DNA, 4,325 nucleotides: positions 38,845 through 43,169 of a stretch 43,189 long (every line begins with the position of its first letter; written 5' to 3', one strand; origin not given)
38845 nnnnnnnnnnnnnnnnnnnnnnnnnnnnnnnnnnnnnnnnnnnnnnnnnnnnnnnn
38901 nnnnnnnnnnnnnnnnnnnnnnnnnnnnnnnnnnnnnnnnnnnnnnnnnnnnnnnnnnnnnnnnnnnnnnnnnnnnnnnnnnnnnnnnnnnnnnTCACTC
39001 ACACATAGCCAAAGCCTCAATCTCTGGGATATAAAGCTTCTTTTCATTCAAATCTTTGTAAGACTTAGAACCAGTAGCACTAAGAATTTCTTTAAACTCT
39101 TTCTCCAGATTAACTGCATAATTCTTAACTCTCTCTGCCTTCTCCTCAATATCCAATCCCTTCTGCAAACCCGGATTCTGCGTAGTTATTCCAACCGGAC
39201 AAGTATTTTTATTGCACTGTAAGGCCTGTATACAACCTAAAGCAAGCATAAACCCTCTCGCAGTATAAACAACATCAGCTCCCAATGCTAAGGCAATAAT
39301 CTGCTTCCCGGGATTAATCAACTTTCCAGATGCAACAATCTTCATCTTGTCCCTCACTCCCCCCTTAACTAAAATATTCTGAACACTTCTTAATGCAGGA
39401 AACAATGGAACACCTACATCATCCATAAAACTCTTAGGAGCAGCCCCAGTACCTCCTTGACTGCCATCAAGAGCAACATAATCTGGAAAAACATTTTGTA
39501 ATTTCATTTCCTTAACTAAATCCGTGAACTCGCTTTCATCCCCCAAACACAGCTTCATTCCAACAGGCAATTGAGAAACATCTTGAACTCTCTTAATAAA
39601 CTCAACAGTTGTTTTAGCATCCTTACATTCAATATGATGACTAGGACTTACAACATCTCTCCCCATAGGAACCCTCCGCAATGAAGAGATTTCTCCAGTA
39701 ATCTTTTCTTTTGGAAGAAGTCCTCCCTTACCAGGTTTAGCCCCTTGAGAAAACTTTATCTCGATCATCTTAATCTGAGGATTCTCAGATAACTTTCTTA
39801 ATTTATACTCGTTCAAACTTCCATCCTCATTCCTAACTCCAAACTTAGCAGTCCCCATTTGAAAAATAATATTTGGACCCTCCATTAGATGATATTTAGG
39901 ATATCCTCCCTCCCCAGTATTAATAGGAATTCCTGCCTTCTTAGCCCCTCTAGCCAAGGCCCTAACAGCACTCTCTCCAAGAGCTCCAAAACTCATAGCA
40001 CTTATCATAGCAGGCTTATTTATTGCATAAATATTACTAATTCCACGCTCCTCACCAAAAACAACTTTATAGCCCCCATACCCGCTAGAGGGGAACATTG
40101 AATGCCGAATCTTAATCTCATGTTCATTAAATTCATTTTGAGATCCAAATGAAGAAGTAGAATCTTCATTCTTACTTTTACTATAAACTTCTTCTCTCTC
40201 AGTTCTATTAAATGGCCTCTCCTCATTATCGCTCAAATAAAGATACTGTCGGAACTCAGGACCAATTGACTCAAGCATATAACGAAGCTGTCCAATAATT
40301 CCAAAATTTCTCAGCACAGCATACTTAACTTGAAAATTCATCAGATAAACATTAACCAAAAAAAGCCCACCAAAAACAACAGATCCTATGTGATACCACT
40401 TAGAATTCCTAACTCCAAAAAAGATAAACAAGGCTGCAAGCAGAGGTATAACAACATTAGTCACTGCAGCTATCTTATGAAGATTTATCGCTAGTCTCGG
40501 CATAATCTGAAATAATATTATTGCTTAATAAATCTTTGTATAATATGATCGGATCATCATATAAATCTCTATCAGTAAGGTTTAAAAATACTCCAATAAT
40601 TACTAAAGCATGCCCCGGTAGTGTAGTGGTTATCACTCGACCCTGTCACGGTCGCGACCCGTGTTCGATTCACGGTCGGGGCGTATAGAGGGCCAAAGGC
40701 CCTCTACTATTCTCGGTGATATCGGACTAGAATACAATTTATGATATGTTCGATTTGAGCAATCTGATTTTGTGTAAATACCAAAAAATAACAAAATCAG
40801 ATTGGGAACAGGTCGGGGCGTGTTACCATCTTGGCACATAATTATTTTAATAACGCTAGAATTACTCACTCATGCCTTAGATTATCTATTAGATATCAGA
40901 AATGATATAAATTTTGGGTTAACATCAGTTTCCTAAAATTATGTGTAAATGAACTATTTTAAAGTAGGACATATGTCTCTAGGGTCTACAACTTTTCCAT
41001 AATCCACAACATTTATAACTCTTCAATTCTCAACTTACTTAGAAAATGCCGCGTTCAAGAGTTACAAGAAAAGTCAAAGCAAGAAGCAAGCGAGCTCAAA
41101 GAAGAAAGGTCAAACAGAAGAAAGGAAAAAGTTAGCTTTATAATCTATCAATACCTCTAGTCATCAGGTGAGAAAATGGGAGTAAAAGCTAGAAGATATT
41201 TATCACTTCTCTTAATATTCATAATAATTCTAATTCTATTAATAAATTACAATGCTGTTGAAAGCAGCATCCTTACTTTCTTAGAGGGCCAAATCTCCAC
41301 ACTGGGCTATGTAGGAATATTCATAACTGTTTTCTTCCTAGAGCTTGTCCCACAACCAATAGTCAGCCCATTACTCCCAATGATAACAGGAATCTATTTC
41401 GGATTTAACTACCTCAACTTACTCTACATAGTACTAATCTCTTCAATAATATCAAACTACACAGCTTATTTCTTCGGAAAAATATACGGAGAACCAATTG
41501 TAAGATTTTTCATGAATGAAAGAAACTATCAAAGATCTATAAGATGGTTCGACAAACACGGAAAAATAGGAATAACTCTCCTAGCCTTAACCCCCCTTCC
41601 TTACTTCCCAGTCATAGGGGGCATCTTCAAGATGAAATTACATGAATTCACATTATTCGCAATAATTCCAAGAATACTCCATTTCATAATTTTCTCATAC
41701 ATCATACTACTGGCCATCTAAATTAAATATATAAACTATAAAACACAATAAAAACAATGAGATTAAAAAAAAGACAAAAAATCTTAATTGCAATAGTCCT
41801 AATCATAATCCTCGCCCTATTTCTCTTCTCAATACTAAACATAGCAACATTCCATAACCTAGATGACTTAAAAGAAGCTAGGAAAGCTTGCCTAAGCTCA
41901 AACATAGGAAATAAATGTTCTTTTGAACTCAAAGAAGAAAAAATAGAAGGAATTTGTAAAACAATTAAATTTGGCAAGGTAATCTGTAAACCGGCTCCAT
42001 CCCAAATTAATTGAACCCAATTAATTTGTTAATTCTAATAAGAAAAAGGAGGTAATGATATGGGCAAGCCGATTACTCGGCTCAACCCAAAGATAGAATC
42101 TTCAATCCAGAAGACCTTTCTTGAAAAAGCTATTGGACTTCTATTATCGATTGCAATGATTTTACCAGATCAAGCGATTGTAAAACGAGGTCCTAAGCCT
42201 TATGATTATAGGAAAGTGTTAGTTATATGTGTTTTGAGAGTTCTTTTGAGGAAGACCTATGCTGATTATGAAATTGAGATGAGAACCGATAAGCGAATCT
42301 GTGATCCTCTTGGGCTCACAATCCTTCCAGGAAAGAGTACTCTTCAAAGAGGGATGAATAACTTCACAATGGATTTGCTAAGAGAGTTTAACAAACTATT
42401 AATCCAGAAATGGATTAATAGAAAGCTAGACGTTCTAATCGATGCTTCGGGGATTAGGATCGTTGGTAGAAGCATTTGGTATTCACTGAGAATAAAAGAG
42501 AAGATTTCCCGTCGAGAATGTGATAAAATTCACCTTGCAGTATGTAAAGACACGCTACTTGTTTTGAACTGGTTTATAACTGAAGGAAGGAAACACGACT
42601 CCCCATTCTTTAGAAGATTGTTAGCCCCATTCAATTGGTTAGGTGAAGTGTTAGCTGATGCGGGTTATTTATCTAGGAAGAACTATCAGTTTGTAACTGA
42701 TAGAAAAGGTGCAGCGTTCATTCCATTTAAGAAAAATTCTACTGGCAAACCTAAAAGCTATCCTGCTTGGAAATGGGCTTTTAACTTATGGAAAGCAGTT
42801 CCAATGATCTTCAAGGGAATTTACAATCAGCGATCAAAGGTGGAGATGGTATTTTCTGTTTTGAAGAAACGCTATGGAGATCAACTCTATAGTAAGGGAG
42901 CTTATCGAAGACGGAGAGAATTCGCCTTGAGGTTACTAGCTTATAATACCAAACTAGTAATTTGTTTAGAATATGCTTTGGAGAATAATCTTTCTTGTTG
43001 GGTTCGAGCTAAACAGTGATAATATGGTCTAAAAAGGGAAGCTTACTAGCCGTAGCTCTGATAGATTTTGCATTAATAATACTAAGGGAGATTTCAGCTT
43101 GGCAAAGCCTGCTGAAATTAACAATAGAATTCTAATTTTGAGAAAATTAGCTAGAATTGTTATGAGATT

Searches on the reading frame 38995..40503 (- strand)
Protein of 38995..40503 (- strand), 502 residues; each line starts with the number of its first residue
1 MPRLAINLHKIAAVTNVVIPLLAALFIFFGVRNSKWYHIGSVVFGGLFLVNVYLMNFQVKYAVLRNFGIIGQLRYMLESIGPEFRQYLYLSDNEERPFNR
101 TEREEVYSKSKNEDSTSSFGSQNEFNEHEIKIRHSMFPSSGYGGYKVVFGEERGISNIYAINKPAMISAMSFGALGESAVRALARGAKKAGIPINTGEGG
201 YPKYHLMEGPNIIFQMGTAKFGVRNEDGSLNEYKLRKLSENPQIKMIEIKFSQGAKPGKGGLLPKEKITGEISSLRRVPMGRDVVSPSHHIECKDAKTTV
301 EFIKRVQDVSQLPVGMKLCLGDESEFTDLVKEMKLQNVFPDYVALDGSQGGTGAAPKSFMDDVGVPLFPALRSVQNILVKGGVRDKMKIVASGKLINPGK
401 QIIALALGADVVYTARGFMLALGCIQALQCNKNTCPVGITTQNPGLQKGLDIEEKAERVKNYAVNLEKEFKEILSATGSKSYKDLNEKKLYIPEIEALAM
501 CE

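Call 29: find_related_loci(query=window:38995-40503:-, collection=metagenome_contigs, flank=10000)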
Query window:38995-40503:- (502 aa) in metagenome_contigs; peptide patterns used: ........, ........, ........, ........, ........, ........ (x = any residue, [..] = any of these).
175 stretches matched a pattern; 3 encode a relative of the query (tblastn E <= 1e-3); 3 distinct loci.
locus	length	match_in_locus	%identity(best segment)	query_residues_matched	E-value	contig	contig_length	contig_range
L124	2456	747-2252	100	1-502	0e+0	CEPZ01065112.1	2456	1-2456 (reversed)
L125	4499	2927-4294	41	36-490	9e-115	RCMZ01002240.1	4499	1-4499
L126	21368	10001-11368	41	36-490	4e-113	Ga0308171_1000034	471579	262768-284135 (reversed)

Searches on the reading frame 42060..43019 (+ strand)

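Call 58: search_protein_families(library=pfam, proteins=[window:42060-43019:+], max_evalue=0.01)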
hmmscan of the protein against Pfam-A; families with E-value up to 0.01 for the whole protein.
window:42060-43019:+ (319 aa): 1 family
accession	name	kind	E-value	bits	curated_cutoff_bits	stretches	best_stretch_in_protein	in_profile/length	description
PF01609.27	DDE_Tnp_1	-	1.1e-17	64.9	23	1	124-296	6-199/200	Transposase DDE domain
